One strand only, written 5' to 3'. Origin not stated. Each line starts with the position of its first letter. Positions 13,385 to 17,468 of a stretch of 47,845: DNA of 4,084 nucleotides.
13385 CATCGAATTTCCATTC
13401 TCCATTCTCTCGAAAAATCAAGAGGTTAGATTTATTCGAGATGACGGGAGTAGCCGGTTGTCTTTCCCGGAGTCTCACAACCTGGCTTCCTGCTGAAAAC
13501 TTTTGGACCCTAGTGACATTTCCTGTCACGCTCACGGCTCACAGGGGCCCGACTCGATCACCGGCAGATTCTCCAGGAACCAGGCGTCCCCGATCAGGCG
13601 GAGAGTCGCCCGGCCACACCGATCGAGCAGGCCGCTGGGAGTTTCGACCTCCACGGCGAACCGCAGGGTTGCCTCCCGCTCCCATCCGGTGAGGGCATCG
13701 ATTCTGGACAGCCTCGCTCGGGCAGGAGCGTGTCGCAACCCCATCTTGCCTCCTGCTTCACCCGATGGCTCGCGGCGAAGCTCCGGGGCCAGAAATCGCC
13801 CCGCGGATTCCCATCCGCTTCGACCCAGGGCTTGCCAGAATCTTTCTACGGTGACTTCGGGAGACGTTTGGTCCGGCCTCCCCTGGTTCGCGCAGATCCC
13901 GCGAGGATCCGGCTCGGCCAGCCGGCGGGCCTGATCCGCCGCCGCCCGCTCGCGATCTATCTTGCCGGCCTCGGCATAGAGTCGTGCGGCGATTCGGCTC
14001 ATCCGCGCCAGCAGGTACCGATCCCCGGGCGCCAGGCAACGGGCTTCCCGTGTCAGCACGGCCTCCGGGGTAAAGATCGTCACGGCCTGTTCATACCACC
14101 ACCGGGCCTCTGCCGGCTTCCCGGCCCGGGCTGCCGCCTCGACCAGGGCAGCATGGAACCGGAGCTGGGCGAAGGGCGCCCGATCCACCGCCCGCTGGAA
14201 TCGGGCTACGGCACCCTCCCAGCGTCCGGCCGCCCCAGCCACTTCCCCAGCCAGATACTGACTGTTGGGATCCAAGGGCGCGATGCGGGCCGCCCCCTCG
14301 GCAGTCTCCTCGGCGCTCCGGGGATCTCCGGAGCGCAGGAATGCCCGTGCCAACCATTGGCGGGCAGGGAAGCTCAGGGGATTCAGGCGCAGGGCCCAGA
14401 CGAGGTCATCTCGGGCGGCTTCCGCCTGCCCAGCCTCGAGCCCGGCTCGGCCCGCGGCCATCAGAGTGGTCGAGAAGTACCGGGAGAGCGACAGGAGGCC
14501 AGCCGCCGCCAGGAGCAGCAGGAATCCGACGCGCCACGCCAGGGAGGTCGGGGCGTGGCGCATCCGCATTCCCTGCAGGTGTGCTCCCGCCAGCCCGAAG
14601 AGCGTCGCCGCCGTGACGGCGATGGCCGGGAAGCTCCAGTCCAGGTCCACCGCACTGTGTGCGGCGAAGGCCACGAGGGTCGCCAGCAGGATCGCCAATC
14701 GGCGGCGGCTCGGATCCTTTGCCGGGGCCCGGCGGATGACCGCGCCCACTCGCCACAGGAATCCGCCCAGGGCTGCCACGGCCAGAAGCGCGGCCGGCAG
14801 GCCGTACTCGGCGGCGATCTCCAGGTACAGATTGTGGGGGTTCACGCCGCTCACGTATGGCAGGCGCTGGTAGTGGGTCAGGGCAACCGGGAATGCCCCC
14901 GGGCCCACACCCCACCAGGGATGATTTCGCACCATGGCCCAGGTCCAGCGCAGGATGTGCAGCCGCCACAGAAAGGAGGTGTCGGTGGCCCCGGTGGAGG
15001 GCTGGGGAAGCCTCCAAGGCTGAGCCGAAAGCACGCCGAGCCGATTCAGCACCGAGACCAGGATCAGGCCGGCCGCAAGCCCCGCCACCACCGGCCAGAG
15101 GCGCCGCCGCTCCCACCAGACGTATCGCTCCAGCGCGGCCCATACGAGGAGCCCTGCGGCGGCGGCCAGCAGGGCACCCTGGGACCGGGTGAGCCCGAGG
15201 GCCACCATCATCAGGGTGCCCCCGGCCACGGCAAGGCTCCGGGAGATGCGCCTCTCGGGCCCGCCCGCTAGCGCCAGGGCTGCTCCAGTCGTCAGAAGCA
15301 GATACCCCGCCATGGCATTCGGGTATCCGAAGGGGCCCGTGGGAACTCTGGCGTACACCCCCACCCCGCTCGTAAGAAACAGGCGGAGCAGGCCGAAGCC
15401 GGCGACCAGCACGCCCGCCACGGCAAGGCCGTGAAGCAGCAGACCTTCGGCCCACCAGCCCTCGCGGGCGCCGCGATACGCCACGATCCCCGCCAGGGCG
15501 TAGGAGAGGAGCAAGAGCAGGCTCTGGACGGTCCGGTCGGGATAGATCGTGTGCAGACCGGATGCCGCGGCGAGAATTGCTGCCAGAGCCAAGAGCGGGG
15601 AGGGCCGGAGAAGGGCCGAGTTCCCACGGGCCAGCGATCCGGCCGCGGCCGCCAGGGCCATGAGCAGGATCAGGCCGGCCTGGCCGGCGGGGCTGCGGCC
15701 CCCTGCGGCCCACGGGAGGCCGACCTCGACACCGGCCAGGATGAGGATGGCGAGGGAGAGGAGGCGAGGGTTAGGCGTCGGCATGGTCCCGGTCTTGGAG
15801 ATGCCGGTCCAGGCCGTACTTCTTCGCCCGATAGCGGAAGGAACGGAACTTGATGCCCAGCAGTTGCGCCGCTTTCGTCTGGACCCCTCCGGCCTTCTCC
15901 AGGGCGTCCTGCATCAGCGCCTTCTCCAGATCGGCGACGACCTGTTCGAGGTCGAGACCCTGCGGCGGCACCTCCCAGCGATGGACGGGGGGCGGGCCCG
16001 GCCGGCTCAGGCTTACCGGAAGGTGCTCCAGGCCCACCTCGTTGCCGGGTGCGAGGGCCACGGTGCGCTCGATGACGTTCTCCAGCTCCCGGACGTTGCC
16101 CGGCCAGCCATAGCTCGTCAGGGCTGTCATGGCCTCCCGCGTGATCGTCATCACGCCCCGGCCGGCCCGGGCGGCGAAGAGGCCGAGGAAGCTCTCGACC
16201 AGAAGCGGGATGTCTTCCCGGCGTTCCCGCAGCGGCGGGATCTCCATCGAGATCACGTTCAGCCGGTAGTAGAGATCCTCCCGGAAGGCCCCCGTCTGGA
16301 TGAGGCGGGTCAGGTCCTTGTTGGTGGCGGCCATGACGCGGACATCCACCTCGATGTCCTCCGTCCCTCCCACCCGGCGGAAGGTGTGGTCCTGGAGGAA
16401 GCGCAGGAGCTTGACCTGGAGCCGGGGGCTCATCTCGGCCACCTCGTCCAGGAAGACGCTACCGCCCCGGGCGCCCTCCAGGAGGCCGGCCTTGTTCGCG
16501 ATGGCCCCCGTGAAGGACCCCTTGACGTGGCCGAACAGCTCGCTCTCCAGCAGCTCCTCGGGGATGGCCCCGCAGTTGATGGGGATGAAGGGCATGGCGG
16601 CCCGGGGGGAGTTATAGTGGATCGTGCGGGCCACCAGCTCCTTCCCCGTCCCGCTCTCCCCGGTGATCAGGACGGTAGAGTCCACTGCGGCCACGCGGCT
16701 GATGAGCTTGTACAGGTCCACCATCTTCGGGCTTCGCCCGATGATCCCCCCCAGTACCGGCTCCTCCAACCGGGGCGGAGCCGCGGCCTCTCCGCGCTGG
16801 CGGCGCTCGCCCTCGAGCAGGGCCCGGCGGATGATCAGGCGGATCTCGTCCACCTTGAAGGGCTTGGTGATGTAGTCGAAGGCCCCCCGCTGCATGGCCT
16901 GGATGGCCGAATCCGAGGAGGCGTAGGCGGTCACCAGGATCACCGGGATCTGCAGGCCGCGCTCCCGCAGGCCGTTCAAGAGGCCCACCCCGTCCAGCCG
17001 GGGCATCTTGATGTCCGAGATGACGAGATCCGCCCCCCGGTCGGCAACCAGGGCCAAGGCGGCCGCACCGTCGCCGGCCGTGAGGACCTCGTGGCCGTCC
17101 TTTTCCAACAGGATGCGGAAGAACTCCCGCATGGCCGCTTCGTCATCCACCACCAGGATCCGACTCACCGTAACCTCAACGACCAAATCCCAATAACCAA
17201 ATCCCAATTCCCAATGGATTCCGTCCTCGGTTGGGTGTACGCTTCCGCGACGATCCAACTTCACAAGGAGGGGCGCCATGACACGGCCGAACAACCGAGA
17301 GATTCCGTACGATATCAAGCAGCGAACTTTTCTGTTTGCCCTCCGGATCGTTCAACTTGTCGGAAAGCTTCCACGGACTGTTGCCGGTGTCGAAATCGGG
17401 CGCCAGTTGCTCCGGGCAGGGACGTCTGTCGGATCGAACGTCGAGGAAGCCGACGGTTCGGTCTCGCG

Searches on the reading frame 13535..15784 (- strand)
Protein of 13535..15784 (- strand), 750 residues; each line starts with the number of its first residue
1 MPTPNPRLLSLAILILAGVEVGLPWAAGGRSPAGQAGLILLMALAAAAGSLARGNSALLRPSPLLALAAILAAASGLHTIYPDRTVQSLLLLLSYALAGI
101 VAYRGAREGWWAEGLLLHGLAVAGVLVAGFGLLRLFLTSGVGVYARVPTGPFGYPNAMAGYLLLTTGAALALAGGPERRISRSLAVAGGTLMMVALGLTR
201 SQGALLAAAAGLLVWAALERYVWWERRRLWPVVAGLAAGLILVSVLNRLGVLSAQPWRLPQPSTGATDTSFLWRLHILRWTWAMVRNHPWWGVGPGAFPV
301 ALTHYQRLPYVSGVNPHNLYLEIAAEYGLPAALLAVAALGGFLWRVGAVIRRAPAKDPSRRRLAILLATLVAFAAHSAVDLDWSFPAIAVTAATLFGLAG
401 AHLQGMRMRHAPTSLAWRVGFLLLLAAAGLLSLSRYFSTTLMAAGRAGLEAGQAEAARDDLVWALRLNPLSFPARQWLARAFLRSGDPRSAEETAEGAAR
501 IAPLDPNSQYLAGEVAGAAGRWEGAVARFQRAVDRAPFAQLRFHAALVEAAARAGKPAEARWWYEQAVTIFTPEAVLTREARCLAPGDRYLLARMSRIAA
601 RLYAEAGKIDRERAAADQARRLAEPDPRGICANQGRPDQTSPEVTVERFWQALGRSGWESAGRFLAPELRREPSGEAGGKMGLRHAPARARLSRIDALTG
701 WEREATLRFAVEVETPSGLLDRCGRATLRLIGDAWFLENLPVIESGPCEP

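Call 4: search_protein_families(library=pfam, proteins=[window:13535-15784:-], max_evalue=0.01)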
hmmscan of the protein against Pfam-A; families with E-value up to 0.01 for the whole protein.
window:13535-15784:- (750 aa): 6 families
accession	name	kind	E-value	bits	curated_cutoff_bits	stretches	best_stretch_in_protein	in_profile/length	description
PF04932.20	Wzy_C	-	6.2e-23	81.7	31.7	1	191-335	5-148/149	O-Antigen ligase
PF13428.12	TPR_14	-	1.8e-07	31.6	23.5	1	474-513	3-42/44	Tetratricopeptide repeat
PF13432.12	TPR_16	-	2e-05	25.4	32.7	2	443-506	2-65/65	Tetratricopeptide repeat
PF14559.12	TPR_19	-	4.1e-05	24.3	25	1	449-511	2-64/68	Tetratricopeptide repeat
PF07719.23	TPR_2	-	0.0034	17.8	27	0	509-537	4-32/34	Tetratricopeptide repeat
PF13431.12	TPR_17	-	0.0056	17.3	24.4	0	464-492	5-33/34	Tetratricopeptide repeat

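Call 5: search_protein_families(library=ncbifam, proteins=[window:13535-15784:-], max_evalue=0.001)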
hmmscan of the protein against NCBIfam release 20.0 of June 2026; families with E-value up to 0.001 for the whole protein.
window:13535-15784:- (750 aa): 3 families
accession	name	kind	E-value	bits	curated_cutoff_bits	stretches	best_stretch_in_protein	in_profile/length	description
TIGR00947.1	2A73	equivalog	4.9e-13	48.9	366.4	1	150-390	166-410/425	IctB family putative bicarbonate transporter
TIGR02917.1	PEP_TPR_lipo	equivalog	1.9e-06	26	312.2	1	440-566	127-252/899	XrtA/PEP-CTERM system TPR-repeat protein PrsT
NF040959.1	MamA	equivalog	0.00072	19.1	200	0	445-548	78-180/204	magnetosome protein MamA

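Call 50: search_solved_structures(query=window:13535-15784:-, max_evalue=1)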
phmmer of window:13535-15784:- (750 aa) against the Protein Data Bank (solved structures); distinct sequences matched with E-value up to 1: 29.
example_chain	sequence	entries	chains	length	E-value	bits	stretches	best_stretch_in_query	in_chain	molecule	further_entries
9qhb_A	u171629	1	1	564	2.5e-09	39.3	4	446-569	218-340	Engineered tetratricopeptide repeat protein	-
8bu0_A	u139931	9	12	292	2.7e-06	29.3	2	446-570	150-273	Consensus tetratricopeptide repeat protein | Crystal structure of an 8-repeat consensus TPR superhelix with Zinc. | Monomer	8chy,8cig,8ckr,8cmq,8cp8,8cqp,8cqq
9qhc_A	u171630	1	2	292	2.6e-05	26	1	462-570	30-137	Engineered tetratricopeptide repeat protein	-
1w3b_A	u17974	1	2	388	0.00022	22.9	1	449-571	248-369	UDP-N-ACETYLGLUCOSAMINE--PEPTIDE N-ACETYLGLUCOSAMINYLTRANSFERASE 110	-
6eou_A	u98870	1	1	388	0.00026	22.7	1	450-571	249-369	UDP-N-acetylglucosamine--peptide N-acetylglucosaminyltransferase 110 kDa subunit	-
7yeh_B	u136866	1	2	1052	0.0047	18.5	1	449-571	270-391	UDP-N-acetylglucosamine--peptide N-acetylglucosaminyltransferase 110 kDa subunit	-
7yea_A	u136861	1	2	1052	0.0047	18.5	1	449-571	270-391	UDP-N-acetylglucosamine--peptide N-acetylglucosaminyltransferase 110 kDa subunit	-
7ntf_A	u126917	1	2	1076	0.0051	18.4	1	449-571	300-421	Isoform 1 of UDP-N-acetylglucosamine--peptide N-acetylglucosaminyltransferase 110 kDa subu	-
9g8o_B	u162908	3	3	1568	0.013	17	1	444-535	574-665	Superkiller complex protein 3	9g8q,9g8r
7qdr_B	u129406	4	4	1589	0.014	17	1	444-535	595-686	Tetratricopeptide repeat protein 37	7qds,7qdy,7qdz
2fo7_A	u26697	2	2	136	0.015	16.9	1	446-569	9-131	SYNTHETIC CONSENSUS TPR PROTEIN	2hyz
8ch0_A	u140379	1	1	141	0.017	16.7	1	445-569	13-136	Consensus tetratricopeptide repeat protein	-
6een_A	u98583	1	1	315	0.038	15.5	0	518-567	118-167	Designer Pentatricopeptide Protein dPPR10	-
6een_C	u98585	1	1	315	0.039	15.5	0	517-566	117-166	Designer Pentatricopeptide Protein dPPR10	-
9gzg_A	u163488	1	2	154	0.043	15.3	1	449-570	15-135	Engineered CTPR protein with glutamic acids for conductivity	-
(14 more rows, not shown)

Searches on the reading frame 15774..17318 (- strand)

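Call 6: search_protein_families(library=pfam, proteins=[window:15774-17318:-], max_evalue=0.01)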
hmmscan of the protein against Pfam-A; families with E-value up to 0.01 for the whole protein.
window:15774-17318:- (515 aa): 8 families
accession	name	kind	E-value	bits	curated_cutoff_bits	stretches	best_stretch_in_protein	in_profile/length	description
PF00158.32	Sigma54_activat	-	7.8e-70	234.4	20.2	1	192-358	1-167/168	Sigma-54 interaction domain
PF00072.30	Response_reg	-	2.1e-30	105.6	30.2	1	54-163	1-110/111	Response regulator receiver domain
PF25601.1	AAA_lid_14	-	1.8e-26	92.2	27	1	364-439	1-76/87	AAA+ ATPase lid domain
PF14532.12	Sigma54_activ_2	-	6.3e-22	78.7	25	1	193-363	1-138/138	Sigma-54 interaction domain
PF02954.25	HTH_8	-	8e-13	48.3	22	1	461-501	2-42/42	Bacterial regulatory protein, Fis family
PF07728.20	AAA_5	-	6.4e-07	29.9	22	1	216-334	2-123/139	AAA domain (dynein-related subfamily)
PF13191.12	AAA_16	-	9.1e-05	23.4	32.6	1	193-268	3-85/167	AAA ATPase domain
PF00004.35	AAA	-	0.0021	18.9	21.2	1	216-334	1-110/131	ATPase family associated with various cellular activities (AAA)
